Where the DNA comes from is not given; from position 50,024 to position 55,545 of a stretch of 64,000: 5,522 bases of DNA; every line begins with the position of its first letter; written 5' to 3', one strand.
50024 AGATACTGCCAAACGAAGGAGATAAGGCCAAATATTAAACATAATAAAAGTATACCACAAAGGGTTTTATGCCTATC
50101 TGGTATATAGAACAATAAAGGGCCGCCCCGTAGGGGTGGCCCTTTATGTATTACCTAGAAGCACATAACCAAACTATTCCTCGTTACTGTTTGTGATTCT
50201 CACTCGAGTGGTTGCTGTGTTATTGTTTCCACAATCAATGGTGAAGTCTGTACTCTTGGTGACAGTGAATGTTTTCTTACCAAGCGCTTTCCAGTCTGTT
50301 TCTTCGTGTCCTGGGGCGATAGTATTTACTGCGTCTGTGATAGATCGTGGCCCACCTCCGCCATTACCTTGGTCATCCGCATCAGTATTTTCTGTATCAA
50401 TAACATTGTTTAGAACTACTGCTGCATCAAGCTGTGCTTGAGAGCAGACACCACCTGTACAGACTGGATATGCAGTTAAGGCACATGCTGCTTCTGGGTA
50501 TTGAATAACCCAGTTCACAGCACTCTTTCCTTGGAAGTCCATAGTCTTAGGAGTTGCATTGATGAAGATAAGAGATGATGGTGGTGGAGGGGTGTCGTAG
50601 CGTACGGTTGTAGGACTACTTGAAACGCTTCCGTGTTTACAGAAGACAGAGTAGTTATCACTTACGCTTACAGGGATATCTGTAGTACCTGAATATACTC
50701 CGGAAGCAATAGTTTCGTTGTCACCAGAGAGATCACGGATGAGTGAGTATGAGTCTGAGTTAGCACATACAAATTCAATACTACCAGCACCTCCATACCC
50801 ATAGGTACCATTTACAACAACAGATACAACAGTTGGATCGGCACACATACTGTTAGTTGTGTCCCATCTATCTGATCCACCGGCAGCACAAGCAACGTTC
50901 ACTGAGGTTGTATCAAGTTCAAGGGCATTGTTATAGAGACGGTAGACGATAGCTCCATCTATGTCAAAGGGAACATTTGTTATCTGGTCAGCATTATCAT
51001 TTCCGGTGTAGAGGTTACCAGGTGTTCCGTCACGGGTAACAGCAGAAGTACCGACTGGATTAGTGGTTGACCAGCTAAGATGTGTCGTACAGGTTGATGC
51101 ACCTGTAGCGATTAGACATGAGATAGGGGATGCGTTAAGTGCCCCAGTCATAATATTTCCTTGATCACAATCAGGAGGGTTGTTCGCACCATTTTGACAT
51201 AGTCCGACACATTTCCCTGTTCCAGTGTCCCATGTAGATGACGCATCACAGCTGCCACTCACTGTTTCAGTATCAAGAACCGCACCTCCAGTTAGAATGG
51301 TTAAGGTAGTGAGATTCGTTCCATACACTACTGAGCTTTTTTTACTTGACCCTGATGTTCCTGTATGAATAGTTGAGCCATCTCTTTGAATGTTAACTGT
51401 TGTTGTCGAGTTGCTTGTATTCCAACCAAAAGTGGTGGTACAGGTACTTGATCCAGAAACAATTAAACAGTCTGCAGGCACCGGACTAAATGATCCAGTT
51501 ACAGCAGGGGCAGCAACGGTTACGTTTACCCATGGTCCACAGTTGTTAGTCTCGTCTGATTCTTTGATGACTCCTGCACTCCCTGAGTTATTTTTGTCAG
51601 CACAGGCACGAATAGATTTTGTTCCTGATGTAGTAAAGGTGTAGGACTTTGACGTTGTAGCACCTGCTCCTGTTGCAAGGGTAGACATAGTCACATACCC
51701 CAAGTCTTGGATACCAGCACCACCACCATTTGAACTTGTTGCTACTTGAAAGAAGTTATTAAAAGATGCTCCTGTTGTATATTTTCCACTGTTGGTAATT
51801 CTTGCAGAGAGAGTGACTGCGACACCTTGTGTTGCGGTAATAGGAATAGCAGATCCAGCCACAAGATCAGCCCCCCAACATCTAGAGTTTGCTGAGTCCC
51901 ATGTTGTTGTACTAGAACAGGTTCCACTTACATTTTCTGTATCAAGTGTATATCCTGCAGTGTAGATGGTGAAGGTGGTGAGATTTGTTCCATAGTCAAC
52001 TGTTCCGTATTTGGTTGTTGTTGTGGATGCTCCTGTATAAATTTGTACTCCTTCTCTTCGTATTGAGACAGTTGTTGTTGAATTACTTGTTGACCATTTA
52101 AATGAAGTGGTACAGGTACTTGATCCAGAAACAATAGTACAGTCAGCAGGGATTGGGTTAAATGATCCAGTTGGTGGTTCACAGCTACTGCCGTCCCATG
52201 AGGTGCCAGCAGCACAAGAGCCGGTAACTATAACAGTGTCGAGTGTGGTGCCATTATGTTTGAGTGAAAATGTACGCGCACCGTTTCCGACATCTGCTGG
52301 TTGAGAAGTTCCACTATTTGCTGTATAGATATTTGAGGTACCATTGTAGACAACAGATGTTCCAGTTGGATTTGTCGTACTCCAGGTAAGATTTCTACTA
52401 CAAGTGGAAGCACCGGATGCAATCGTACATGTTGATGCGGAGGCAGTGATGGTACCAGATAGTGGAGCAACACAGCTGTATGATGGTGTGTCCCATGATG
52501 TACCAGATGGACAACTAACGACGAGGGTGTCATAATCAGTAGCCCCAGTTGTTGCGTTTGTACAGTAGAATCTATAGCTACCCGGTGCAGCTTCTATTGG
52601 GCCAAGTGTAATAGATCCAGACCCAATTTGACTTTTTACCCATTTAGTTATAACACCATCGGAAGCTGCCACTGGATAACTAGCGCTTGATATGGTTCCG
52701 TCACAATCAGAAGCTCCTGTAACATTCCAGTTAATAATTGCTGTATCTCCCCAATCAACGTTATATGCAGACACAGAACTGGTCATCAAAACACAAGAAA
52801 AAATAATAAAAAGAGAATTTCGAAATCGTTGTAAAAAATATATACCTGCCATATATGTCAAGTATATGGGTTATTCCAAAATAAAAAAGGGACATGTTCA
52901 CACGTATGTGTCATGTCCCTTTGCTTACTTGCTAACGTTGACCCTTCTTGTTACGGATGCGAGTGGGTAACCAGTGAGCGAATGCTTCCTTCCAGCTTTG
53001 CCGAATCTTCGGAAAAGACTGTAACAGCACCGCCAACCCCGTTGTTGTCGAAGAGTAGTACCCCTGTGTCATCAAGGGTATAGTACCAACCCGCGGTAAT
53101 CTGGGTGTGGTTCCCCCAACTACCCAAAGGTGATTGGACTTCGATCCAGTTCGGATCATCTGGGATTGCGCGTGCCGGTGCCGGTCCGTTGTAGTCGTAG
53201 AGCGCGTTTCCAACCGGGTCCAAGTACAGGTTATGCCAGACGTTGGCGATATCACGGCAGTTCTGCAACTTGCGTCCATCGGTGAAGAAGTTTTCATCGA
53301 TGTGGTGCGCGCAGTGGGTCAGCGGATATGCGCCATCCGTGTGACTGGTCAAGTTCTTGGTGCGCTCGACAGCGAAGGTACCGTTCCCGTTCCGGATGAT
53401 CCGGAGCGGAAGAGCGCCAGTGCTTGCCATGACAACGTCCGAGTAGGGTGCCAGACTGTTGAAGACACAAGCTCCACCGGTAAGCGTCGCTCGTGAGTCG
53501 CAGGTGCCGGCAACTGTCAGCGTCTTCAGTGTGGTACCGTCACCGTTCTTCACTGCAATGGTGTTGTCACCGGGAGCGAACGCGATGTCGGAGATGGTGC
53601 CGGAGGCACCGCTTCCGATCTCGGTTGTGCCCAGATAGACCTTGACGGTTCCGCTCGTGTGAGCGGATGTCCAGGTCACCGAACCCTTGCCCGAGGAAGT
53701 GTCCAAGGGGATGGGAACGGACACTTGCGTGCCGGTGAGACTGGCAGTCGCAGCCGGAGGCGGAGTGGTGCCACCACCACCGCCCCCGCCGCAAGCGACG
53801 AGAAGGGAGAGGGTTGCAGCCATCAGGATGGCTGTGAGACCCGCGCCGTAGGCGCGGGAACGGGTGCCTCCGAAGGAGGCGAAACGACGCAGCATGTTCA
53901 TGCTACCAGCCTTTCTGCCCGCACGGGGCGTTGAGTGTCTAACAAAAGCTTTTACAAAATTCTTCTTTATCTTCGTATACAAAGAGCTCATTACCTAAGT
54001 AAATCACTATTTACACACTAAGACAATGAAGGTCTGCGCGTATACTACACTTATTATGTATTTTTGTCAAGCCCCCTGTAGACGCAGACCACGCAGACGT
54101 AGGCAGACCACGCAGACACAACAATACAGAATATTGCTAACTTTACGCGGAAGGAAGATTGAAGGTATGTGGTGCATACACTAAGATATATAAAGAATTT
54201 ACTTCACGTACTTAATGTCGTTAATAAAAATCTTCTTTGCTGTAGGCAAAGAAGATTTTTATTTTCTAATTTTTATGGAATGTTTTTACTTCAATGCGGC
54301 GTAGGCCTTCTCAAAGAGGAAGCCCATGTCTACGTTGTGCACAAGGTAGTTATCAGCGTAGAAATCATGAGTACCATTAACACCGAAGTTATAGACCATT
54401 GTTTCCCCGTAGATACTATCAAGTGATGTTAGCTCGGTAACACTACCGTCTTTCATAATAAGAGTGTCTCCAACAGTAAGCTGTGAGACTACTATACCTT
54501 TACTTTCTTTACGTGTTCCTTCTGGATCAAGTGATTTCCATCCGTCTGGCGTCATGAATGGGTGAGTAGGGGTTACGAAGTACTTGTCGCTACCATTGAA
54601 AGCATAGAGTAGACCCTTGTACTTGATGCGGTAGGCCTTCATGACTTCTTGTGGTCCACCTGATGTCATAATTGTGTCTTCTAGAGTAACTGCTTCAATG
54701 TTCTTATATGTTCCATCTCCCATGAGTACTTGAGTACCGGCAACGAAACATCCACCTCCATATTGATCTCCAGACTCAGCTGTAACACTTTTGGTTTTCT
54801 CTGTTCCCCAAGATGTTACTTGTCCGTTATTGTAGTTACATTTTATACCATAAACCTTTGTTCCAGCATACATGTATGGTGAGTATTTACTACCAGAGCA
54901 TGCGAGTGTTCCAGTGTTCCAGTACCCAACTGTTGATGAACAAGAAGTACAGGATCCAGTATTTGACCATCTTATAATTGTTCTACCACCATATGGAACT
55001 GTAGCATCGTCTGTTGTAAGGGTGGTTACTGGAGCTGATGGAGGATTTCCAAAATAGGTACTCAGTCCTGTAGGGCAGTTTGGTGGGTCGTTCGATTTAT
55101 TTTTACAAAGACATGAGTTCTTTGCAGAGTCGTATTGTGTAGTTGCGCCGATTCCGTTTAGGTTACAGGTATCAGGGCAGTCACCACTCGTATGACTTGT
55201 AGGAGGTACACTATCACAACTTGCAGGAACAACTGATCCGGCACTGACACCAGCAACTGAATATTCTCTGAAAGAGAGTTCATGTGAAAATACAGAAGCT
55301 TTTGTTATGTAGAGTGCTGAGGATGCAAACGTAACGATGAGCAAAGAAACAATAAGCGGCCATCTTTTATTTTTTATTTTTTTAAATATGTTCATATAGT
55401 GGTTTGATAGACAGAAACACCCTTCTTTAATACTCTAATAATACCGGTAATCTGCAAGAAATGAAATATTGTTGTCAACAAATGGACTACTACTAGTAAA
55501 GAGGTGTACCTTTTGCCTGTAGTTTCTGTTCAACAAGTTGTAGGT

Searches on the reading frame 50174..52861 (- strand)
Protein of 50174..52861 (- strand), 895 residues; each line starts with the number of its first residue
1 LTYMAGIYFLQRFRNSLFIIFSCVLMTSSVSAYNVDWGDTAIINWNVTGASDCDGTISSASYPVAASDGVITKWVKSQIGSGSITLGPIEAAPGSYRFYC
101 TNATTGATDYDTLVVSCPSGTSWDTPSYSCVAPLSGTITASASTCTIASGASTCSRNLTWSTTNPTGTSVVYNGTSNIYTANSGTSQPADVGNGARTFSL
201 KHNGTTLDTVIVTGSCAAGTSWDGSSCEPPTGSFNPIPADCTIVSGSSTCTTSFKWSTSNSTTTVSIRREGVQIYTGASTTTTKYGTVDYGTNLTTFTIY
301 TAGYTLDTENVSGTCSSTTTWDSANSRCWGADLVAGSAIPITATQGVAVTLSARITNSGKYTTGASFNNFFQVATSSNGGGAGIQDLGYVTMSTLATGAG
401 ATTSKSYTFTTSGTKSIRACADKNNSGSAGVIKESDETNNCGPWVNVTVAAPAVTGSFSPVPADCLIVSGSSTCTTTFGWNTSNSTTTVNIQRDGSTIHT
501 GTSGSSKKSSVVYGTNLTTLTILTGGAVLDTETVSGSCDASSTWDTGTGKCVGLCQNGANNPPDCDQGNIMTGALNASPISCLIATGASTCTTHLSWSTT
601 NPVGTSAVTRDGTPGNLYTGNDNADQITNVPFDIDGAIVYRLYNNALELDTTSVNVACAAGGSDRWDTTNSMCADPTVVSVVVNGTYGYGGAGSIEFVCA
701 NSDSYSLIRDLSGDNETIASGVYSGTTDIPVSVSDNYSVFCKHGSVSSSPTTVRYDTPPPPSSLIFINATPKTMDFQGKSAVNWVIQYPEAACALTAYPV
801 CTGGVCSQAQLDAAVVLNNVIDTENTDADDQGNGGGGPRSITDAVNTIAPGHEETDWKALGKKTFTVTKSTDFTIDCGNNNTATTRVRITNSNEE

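Call 51: search_protein_families(library=pfam, proteins=[window:50174-52861:-], max_evalue=0.001)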
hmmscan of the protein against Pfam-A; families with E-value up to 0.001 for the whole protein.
window:50174-52861:- (895 aa): 1 family
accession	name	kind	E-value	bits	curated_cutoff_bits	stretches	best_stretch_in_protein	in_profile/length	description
PF07705.17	CARDB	-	1.4e-07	32.1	22.7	1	331-441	2-98/101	CARDB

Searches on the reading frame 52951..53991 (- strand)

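Call 3: search_protein_families(library=pfam, proteins=[window:52951-53991:-], max_evalue=0.1)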
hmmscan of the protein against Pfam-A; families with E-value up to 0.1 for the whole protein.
window:52951-53991:- (346 aa): 0 families

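Call 4: search_protein_families(library=ncbifam, proteins=[window:52951-53991:-], max_evalue=0.1)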
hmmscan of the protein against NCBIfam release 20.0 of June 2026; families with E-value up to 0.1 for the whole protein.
window:52951-53991:- (346 aa): 1 family
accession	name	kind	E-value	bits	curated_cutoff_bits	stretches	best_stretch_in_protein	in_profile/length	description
TIGR00724.1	urea_amlyse_rel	domain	0.0052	15.9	230.2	1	126-217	74-163/315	5-oxoprolinase/urea amidolyase family protein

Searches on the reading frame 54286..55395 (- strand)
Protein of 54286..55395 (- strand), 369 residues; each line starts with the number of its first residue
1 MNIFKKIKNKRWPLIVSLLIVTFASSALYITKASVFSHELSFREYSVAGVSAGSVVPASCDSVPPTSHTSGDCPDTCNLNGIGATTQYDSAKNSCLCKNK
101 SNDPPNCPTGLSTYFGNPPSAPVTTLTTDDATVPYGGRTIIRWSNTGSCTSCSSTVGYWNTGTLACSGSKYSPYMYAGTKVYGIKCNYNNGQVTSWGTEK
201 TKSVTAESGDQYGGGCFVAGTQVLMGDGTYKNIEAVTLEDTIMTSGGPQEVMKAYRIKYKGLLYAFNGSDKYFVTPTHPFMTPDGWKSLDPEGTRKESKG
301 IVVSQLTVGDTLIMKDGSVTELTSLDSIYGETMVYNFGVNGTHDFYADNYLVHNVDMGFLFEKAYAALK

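Call 3: search_protein_families(library=pfam, proteins=[window:54286-55395:-], max_evalue=0.1)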
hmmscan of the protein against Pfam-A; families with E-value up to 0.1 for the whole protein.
window:54286-55395:- (369 aa): 4 families
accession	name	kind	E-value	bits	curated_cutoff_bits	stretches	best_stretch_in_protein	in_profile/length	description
PF05203.21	Hom_end_hint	-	3.6e-08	34.1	32.1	1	216-253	1-39/228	Hom_end-associated Hint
PF14623.11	Vint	-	5.6e-05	23.4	27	1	215-288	1-72/166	Hint-domain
PF08517.17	AXH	-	6.1e-05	23.9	33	0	275-314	74-113/116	Ataxin-1 and HBP1 module (AXH)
PF14890.11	Intein_splicing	-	0.00044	20.5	35.8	1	251-354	38-155/155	Intein splicing domain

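Call 4: search_protein_families(library=ncbifam, proteins=[window:54286-55395:-], max_evalue=0.1)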
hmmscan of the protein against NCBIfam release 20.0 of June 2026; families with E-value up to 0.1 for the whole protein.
window:54286-55395:- (369 aa): 2 families
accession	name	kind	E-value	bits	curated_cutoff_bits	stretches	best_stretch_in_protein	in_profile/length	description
NF005852.0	PRK07773.1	equivalog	0.0022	16.3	780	0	329-354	801-826/886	replicative DNA helicase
NF011418.0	PRK14845.1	equivalog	0.019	12.7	756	1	246-289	73-121/1049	translation initiation factor IF-2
